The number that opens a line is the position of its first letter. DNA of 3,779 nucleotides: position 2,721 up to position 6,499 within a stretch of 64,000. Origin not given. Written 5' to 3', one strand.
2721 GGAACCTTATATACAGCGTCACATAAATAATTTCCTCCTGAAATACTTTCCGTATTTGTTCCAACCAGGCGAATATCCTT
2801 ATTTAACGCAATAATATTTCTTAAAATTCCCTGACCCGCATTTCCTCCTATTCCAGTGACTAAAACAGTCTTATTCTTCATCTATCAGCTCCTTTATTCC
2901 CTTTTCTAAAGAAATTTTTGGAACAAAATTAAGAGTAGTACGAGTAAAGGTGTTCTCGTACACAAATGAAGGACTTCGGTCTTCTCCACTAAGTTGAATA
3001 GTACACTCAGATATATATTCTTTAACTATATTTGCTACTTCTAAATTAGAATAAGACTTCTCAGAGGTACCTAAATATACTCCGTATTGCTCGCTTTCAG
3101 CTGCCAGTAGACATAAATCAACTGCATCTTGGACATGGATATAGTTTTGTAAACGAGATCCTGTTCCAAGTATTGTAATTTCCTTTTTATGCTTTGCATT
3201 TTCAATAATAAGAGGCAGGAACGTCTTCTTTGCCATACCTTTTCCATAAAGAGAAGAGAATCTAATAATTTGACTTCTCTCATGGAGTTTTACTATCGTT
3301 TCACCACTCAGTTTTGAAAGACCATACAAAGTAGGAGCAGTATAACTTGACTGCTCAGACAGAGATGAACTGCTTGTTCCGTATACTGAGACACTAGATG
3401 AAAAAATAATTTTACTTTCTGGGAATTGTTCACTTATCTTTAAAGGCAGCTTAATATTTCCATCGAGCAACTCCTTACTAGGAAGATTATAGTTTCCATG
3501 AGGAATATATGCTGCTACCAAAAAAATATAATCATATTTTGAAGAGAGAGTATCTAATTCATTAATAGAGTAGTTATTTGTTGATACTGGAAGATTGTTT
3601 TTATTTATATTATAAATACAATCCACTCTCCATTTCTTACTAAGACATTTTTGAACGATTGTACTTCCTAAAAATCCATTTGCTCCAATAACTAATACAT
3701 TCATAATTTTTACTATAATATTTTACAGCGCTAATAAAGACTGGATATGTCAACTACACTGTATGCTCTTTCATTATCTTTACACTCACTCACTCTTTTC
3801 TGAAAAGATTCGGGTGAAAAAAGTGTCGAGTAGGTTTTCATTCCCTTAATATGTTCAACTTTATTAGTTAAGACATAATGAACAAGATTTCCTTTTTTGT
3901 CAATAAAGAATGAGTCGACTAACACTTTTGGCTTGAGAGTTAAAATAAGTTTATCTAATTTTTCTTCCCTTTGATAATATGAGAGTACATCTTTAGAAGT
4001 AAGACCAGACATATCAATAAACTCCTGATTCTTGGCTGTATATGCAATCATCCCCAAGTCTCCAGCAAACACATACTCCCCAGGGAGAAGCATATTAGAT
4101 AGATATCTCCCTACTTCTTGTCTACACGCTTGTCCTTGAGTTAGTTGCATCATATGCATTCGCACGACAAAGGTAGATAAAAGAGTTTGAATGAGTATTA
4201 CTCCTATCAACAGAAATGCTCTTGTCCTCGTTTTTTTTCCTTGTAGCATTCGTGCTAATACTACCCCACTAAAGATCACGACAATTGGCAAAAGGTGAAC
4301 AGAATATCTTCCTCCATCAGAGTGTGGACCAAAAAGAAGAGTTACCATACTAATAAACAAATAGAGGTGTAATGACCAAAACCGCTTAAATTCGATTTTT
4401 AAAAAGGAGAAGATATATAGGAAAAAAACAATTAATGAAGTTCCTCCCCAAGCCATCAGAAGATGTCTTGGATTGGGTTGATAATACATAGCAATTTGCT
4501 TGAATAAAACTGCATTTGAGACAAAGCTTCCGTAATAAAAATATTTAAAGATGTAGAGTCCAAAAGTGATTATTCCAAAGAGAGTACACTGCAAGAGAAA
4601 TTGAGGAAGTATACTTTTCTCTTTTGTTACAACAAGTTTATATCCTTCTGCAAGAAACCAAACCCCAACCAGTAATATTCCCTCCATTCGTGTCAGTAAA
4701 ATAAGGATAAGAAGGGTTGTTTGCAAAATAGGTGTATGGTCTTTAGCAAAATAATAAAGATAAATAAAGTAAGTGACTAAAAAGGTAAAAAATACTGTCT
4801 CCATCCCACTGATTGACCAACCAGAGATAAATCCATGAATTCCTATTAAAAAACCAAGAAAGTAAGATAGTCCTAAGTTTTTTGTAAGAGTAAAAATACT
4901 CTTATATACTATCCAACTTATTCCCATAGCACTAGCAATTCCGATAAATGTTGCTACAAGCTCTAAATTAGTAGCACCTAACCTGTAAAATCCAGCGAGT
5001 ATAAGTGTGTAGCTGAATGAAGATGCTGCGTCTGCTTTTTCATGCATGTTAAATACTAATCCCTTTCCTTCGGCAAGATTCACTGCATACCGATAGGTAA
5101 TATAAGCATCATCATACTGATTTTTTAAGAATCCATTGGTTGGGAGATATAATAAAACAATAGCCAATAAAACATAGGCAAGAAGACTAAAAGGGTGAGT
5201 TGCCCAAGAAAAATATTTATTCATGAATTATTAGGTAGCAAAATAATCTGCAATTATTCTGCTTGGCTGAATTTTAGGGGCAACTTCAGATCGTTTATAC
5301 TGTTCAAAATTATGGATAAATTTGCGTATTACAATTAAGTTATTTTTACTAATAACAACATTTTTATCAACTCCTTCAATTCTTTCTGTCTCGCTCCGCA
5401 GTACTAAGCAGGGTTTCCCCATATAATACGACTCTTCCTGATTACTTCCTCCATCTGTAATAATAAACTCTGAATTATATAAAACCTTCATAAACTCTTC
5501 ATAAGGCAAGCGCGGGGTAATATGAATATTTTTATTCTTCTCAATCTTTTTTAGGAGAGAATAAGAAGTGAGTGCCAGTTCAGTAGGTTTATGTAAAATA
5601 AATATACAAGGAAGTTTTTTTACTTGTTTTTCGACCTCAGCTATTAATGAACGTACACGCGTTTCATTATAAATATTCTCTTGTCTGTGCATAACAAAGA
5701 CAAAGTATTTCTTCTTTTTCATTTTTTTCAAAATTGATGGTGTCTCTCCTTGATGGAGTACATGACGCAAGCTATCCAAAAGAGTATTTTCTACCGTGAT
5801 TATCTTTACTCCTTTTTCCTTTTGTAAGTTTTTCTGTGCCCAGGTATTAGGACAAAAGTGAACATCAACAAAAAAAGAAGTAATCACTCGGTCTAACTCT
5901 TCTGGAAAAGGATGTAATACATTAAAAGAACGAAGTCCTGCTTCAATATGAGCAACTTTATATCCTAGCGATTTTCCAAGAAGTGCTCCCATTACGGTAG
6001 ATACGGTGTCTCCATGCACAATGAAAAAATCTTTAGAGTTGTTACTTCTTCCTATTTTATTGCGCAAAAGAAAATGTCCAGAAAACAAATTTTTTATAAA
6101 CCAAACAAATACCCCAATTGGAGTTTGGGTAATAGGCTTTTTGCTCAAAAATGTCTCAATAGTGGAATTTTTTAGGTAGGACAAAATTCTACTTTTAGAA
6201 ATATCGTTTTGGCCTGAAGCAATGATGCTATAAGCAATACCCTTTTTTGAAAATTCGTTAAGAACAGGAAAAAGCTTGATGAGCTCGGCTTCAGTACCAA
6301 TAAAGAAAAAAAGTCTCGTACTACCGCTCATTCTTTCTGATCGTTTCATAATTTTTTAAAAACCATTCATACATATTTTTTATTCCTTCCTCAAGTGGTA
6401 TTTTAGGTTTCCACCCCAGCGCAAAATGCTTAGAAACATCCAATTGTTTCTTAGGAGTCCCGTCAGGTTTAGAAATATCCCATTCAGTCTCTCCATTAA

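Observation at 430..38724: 38 kb uninterrupted minus-strand glycosylation supercluster with about 12 GT-C membrane transferases and 9 GT2 lipid-sugar synthases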

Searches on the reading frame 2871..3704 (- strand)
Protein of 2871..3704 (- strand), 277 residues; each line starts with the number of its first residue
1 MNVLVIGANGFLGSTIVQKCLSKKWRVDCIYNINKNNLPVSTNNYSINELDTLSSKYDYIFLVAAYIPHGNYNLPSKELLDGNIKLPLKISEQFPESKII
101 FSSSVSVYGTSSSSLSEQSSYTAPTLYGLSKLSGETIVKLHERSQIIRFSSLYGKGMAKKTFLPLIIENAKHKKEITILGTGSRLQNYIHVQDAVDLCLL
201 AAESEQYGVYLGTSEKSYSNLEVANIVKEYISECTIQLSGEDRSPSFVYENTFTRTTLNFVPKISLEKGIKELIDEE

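Call 3: search_protein_families(library=pfam, proteins=[window:2871-3704:-], max_evalue=0.01)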
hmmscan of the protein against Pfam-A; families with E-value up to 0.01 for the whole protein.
window:2871-3704:- (277 aa): 6 families
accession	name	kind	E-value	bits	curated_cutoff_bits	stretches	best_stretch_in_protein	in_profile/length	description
PF01370.27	Epimerase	-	2.6e-28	99.5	20.9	1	3-205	1-232/240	NAD dependent epimerase/dehydratase family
PF16363.11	GDP_Man_Dehyd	-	1.7e-13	51.2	27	1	94-233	119-268/332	GDP-mannose 4,6 dehydratase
PF04321.23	RmlD_sub_bind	-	5.3e-13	49.1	27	1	1-230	1-230/287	RmlD substrate binding domain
PF01073.25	3Beta_HSD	-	2.8e-05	23.8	22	1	4-203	1-230/280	3-beta hydroxysteroid dehydrogenase/isomerase family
PF07993.18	NAD_binding_4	-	0.00066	19.3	20.1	0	7-31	3-27/258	Male sterility protein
PF02719.21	Polysacc_synt_2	-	0.0033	17.1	20.2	0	125-224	136-240/293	Polysaccharide biosynthesis protein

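Call 71: search_protein_families(library=ncbifam, proteins=[window:2871-3704:-], max_evalue=0.00001)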
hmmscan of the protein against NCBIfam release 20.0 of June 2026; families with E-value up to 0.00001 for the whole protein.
window:2871-3704:- (277 aa): 12 families
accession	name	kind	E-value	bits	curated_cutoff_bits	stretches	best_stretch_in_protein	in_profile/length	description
TIGR01181.1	dTDP_gluc_dehyt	equivalog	1.2e-16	60.7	365.1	1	92-274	113-308/321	dTDP-glucose 4,6-dehydratase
TIGR01214.1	rmlD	equivalog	2.9e-14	52.8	224.05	1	3-239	2-234/285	dTDP-4-dehydrorhamnose reductase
TIGR01179.1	galE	equivalog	7.4e-13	48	262.3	1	89-270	106-318/332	UDP-glucose 4-epimerase GalE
TIGR02197.1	heptose_epim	equivalog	2.7e-11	43.2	274.6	1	3-234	1-263/316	ADP-glyceromanno-heptose 6-epimerase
TIGR04180.1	EDH_00030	hypoth_equivalog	1.9e-09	37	475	1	3-208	1-232/297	NAD-dependent 4,6-dehydratase LegB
NF007490.0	PRK10084.1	subfamily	3.1e-08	33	649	0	115-230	155-276/361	dTDP-glucose 4,6-dehydratase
NF047922.1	GDPFucSynFcl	equivalog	6.8e-07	29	500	1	3-272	5-296/308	GDP-L-fucose synthase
NF050030.1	thlkprotThyD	equivalog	1.4e-06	27.8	400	0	98-230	117-249/305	thylakoid membrane protein ThyD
NF043036.1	ErythonDh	equivalog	2e-06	27.3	325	0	1-143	1-165/321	D-erythronate dehydrogenase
TIGR01777.1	yfcH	hypoth_equivalog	2.8e-06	27.1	207.35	1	3-232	1-242/292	TIGR01777 family oxidoreductase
NF007582.0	PRK10217.1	equivalog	5e-06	25.8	698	0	107-234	137-273/355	dTDP-glucose 4,6-dehydratase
NF042423.1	oxyalk_red_Shew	equivalog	8.7e-06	25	580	0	2-204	10-223/331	2-alkyl-3-oxoalkanoate reductase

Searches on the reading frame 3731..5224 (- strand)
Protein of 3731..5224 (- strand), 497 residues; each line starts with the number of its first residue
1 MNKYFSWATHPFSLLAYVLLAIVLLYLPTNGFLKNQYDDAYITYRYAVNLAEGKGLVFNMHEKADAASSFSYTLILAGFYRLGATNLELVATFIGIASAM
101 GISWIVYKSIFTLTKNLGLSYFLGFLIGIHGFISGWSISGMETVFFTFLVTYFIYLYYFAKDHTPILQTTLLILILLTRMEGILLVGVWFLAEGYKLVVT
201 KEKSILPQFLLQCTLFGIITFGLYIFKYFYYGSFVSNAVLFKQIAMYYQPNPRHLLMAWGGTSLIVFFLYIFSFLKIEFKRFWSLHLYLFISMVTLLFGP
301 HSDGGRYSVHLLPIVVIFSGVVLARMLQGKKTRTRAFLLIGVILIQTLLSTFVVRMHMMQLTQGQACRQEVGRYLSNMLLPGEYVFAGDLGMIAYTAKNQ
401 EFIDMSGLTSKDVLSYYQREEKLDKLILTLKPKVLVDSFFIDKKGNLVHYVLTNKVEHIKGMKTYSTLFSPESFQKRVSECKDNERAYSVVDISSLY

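Call 3: search_protein_families(library=pfam, proteins=[window:3731-5224:-], max_evalue=0.01)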
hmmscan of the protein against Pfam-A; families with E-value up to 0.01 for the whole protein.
window:3731-5224:- (497 aa): 0 families

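Call 17: search_solved_structures(query=window:3731-5224:-, max_evalue=10)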
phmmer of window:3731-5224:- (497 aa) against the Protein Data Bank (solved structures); distinct sequences matched with E-value up to 10: 3.
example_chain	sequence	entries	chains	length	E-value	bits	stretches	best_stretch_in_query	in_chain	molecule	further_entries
9dlf_C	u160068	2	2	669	0.0024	20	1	37-107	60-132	Arabinosyltransferase AftB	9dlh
5iww_D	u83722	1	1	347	1.1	11.2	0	66-245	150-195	PLS9-PPR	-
4xs5_A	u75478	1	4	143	1.7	10.6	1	382-427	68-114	Sulfate transporter/antisigma-factor antagonist STAS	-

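Call 29: find_homologous_proteins(query=window:3731-5224:-, max_evalue=0.001)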
Query window:3731-5224:- (497 aa): 112 proteins with E <= 0.001 among 8000 candidates.
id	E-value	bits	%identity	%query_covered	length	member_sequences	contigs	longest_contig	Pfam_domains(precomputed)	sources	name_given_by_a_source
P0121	0.0e+0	1093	100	100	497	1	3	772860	-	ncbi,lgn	-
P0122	9.9e-290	979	89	100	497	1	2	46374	-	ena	-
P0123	1.0e-170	587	57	97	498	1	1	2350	-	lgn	-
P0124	8.4e-158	544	53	97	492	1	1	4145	-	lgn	-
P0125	5.2e-156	538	52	98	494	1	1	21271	-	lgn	-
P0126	2.4e-153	530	52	97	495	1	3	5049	-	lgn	-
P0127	2.6e-152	526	51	98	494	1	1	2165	-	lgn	-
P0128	1.4e-146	507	51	96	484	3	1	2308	-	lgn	-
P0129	3.5e-145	503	50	96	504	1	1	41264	-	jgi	-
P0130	3.0e-144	500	51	96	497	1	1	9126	-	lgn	-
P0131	1.1e-143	498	50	96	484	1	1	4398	-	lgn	-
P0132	1.3e-142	494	50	96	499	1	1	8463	-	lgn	-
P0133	1.9e-142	494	50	96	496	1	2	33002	-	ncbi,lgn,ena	-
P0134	1.9e-140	487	50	96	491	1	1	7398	-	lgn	-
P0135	1.3e-139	484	49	96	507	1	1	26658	-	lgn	-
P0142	4.8e-122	426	45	96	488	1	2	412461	-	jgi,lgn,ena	-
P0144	1.7e-108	382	42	96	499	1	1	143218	-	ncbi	-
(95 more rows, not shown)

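Call 30: find_encoding_contigs(protein=P0121, flank=10000, max_places=3)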
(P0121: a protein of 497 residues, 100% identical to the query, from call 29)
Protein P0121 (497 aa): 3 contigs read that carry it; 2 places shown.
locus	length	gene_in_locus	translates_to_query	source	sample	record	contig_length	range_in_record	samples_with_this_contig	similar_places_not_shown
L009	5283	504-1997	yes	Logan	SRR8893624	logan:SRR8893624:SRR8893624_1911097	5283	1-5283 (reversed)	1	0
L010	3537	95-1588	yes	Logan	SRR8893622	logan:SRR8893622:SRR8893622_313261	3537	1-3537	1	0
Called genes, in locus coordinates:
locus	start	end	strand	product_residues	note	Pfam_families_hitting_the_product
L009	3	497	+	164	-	?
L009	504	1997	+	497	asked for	-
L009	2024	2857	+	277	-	PF01370:Epimerase, PF04321:RmlD_sub_bind, PF16363:GDP_Man_Dehyd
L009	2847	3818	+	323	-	PF21360:PylC-like_N, PF02655:ATP-grasp_3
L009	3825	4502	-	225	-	PF00149:Metallophos, PF12850:Metallophos_2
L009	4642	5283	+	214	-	?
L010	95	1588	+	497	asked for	-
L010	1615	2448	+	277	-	PF01370:Epimerase, PF04321:RmlD_sub_bind, PF16363:GDP_Man_Dehyd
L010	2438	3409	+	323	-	PF21360:PylC-like_N, PF02655:ATP-grasp_3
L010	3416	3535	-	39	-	?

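Call 40: predict_structure(alignment_id=A2)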
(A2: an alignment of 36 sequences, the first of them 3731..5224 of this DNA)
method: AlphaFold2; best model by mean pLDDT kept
length: 497 residues; sequences in the alignment: 36
mean_pLDDT: 94.3   pTM: 0.93
mean pLDDT of the five models: 94.3, 94.3, 93.9, 93.5, 92.9
residues with pLDDT >= 90: 455; 70-90: 32; 50-70: 5; < 50: 5
segments of 3 or more residues with pLDDT < 50: 1-5
pLDDT, mean of each block of 10 residues (from residue 1): 53 94 88 83 97 96 93 98 97 98 98 96 98 95 98 97 92 96 96 95 94 94 95 94 96 95 96 87 96 96 94 98 96 97 97 91 93 98 96 96 96 97 97 97 94 96 96 95 94 95
secondary structure, 60 per line:
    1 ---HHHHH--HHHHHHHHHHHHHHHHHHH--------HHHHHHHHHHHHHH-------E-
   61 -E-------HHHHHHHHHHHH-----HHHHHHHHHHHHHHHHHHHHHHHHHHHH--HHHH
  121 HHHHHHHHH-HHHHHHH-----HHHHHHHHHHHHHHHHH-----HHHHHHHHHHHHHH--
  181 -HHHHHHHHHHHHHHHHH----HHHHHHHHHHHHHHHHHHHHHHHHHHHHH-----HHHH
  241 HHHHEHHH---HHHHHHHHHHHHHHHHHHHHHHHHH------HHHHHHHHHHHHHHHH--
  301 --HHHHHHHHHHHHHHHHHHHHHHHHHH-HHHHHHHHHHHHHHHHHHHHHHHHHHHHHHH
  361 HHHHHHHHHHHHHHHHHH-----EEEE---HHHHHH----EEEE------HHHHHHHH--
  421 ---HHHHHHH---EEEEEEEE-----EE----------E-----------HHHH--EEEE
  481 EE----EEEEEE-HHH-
elements in order: H4-8 H11-29 H38-51 H70-81 H87-114 H117-129 H131-137 H143-159 H165-178 H182-198 H203-231 H237-244 H252-276 H283-298 H303-328 H330-378 E384-387 H391-396 E401-404 H411-418 H424-430 E434-441 H471-474 E477-482 E487-492

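Call 76: find_encoding_contigs(protein=P0142, flank=10000, max_places=1)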
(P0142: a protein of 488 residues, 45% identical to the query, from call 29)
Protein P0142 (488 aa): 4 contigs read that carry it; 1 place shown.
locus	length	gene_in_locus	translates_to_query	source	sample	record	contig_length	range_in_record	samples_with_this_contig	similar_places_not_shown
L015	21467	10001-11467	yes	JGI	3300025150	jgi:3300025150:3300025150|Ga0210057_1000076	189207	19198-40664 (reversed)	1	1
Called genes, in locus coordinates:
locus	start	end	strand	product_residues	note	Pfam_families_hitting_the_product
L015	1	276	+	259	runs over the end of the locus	PF00535:Glycos_transf_2, PF10111:Glyco_tranf_2_2 (weak), PF13641:Glyco_tranf_2_3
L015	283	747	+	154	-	-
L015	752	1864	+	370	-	PF13439:Glyco_transf_4, PF20706:GT4-conflict, PF00534:Glycos_transf_1, PF13692:Glyco_trans_1_4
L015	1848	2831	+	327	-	PF01073:3Beta_HSD, PF01370:Epimerase, PF07993:NAD_binding_4 (faint), PF16363:GDP_Man_Dehyd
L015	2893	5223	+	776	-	-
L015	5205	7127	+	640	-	PF00535:Glycos_transf_2, PF10111:Glyco_tranf_2_2 (weak), PF13641:Glyco_tranf_2_3, PF13439:Glyco_transf_4, PF13579:Glyco_trans_4_4, PF20706:GT4-conflict, PF00534:Glycos_transf_1, PF13692:Glyco_trans_1_4, +2 more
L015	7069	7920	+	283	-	PF01209:Ubie_methyltran, PF13489:Methyltransf_23, PF02353:CMAS, PF05175:MTS, PF13649:Methyltransf_25, PF13847:Methyltransf_31, PF08241:Methyltransf_11, PF08242:Methyltransf_12, +2 more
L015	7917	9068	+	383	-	PF00534:Glycos_transf_1 (faint), PF13692:Glyco_trans_1_4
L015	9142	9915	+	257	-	PF00535:Glycos_transf_2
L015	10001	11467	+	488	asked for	-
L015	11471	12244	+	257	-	PF03269:DUF268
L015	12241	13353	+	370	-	PF02350:Epimerase_2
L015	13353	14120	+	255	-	PF00583:Acetyltransf_1, PF13673:Acetyltransf_10, PF13508:Acetyltransf_7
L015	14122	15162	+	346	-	PF00535:Glycos_transf_2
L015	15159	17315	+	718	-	PF11847:GT-C_AftD (faint)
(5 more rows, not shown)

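Call 77: find_encoding_contigs(protein=P0144, flank=10000, max_places=1)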
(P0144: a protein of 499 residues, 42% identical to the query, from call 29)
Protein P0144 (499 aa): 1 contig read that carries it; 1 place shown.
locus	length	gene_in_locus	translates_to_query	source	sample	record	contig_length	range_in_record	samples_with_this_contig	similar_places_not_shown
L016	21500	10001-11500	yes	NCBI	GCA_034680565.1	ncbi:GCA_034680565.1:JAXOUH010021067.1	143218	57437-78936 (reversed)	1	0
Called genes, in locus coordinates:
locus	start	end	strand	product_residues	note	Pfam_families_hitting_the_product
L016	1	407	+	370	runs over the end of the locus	PF20706:GT4-conflict (faint), PF13439:Glyco_transf_4, PF13579:Glyco_trans_4_4, PF00534:Glycos_transf_1, PF13692:Glyco_trans_1_4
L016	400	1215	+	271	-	PF01135:PCMT, PF13489:Methyltransf_23, PF01209:Ubie_methyltran, PF05175:MTS, PF13847:Methyltransf_31, PF08241:Methyltransf_11, PF08242:Methyltransf_12, PF13649:Methyltransf_25, +2 more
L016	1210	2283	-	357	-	PF00535:Glycos_transf_2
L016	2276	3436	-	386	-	PF00155:Aminotran_1_2, PF01041:DegT_DnrJ_EryC1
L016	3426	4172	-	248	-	PF00583:Acetyltransf_1, PF13302:Acetyltransf_3 (weak), PF13673:Acetyltransf_10, PF08445:FR47, PF13508:Acetyltransf_7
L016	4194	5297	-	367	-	PF02350:Epimerase_2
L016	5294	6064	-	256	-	PF08241:Methyltransf_11 (faint), PF03269:DUF268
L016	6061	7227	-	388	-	PF00534:Glycos_transf_1, PF13692:Glyco_trans_1_4, PF26337:Gtf3_C (weak), PF00534:Glycos_transf_1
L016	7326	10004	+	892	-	PF10131:PTPS_related (weak)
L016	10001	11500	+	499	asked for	-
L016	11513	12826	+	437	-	PF03446:NAD_binding_2, PF03721:UDPG_MGDP_dh_N, PF00984:UDPG_MGDP_dh, PF03720:UDPG_MGDP_dh_C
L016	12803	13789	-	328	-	PF03385:STELLO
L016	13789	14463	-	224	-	-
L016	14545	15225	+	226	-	PF00535:Glycos_transf_2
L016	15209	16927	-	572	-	-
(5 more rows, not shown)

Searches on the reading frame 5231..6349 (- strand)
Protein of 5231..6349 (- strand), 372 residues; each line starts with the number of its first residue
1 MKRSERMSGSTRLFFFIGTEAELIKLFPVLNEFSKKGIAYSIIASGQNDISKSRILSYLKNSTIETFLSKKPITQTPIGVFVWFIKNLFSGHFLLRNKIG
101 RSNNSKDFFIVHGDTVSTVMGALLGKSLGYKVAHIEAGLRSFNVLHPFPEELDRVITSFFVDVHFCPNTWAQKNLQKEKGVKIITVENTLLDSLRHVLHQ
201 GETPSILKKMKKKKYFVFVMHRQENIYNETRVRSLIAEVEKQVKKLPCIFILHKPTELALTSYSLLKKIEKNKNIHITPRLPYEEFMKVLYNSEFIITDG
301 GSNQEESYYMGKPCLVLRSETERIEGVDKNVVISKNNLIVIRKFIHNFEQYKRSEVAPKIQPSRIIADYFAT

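Call 3: search_protein_families(library=pfam, proteins=[window:5231-6349:-], max_evalue=0.01)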
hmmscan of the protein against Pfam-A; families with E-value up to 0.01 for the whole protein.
window:5231-6349:- (372 aa): 1 family
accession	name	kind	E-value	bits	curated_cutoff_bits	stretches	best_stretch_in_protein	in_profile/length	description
PF02350.25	Epimerase_2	-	3.8e-55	187.6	30.6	1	105-333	67-300/347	UDP-N-acetylglucosamine 2-epimerase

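Call 71: search_protein_families(library=ncbifam, proteins=[window:5231-6349:-], max_evalue=0.00001)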
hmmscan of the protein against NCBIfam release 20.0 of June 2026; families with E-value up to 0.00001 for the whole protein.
window:5231-6349:- (372 aa): 2 families
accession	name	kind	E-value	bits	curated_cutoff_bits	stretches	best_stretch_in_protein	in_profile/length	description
TIGR00236.1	wecB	equivalog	1.1e-51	176.1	210.15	1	14-329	4-312/366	non-hydrolyzing UDP-N-acetylglucosamine 2-epimerase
TIGR03568.1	NeuC_NnaA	equivalog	1.2e-10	40.8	235.9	1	103-315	91-304/365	UDP-N-acetylglucosamine 2-epimerase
